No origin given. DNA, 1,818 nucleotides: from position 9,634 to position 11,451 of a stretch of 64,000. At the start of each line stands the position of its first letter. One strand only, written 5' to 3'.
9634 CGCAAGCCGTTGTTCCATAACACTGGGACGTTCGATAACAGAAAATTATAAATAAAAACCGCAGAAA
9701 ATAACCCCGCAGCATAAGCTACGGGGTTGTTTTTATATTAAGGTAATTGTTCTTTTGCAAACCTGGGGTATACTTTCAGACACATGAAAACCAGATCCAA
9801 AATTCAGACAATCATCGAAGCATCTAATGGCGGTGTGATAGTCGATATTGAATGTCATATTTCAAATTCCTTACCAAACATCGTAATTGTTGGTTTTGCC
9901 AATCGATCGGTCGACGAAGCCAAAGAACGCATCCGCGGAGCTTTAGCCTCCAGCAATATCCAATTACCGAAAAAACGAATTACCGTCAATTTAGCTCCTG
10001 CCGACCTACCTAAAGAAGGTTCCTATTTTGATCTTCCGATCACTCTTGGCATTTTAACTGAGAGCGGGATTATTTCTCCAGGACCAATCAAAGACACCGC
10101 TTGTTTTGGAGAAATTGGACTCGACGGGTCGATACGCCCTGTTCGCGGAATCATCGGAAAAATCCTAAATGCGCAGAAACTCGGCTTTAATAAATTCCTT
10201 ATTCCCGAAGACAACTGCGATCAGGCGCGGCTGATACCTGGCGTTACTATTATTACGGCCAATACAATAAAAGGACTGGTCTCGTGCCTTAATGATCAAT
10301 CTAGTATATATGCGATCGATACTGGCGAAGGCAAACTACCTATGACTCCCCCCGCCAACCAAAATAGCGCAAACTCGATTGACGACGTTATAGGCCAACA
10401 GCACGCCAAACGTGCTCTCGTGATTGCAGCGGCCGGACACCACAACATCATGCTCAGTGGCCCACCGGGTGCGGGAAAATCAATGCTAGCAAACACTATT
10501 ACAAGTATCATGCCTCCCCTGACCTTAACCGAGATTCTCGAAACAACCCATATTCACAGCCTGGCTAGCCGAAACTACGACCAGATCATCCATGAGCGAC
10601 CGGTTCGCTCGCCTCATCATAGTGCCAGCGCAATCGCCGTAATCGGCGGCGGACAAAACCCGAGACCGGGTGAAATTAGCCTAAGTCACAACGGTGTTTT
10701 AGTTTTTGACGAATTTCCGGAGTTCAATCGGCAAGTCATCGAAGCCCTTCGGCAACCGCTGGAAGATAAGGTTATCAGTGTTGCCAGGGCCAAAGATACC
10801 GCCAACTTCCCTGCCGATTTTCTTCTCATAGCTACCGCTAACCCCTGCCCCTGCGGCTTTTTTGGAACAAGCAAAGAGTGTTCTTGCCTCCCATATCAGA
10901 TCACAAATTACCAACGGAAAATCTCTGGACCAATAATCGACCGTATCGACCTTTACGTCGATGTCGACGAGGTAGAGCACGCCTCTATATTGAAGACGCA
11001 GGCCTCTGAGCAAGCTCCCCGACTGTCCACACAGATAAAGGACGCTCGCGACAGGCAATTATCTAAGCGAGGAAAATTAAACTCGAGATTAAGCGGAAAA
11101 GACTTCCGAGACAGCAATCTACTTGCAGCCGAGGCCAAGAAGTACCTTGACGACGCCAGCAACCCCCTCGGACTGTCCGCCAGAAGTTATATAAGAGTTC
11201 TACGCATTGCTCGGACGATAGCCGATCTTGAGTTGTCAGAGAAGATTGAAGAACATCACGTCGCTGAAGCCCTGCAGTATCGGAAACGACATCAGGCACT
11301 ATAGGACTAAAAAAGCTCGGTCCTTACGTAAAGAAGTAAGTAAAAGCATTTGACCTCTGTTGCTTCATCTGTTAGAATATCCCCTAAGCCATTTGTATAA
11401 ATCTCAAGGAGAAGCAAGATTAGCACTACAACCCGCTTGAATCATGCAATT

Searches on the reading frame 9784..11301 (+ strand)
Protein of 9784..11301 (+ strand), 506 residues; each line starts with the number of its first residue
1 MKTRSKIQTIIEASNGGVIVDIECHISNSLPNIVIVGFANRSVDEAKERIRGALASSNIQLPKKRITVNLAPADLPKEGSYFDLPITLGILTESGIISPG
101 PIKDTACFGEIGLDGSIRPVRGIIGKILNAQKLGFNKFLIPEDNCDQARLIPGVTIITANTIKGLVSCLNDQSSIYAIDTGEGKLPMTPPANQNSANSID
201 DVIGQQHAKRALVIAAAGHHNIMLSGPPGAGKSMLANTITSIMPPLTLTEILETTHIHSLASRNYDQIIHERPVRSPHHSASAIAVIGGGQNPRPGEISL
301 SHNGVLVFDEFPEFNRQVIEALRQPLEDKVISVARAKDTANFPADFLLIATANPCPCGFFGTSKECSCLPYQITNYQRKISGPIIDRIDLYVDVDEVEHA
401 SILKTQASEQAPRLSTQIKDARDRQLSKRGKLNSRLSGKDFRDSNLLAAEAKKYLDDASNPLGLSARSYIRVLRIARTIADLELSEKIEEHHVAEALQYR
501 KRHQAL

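Call 77: search_protein_families(library=pfam, proteins=[window:9784-11301:+], max_evalue=0.001)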
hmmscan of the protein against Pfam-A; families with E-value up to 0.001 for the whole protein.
window:9784-11301:+ (506 aa): 8 families
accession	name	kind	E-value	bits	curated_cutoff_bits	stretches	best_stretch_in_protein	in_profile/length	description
PF01078.27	Mg_chelatase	-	1.7e-85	286.1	20.3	1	199-400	2-205/207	Magnesium chelatase, subunit ChlI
PF13541.12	ChlI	-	1.7e-37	128.4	27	1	22-144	1-121/121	Subunit ChlI of Mg-chelatase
PF13335.12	Mg_chelatase_C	-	1.2e-22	80.8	26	1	413-500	6-94/94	Magnesium chelatase, subunit ChlI C-terminal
PF07728.20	AAA_5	-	4.4e-10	40.2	22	1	221-356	1-125/139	AAA domain (dynein-related subfamily)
PF00493.29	MCM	-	5.7e-10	39.1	23.3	1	295-393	114-203/224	MCM P-loop domain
PF05362.19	Lon_C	-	3.6e-07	30.4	21.1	1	15-152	38-180/205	Lon protease (S16) C-terminal proteolytic domain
PF05496.18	RuvB_N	-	7.7e-05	22.9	27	0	198-243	5-57/159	Holliday junction DNA helicase RuvB P-loop domain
PF00158.32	Sigma54_activat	-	0.00036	20.7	20.2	0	211-353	14-142/168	Sigma-54 interaction domain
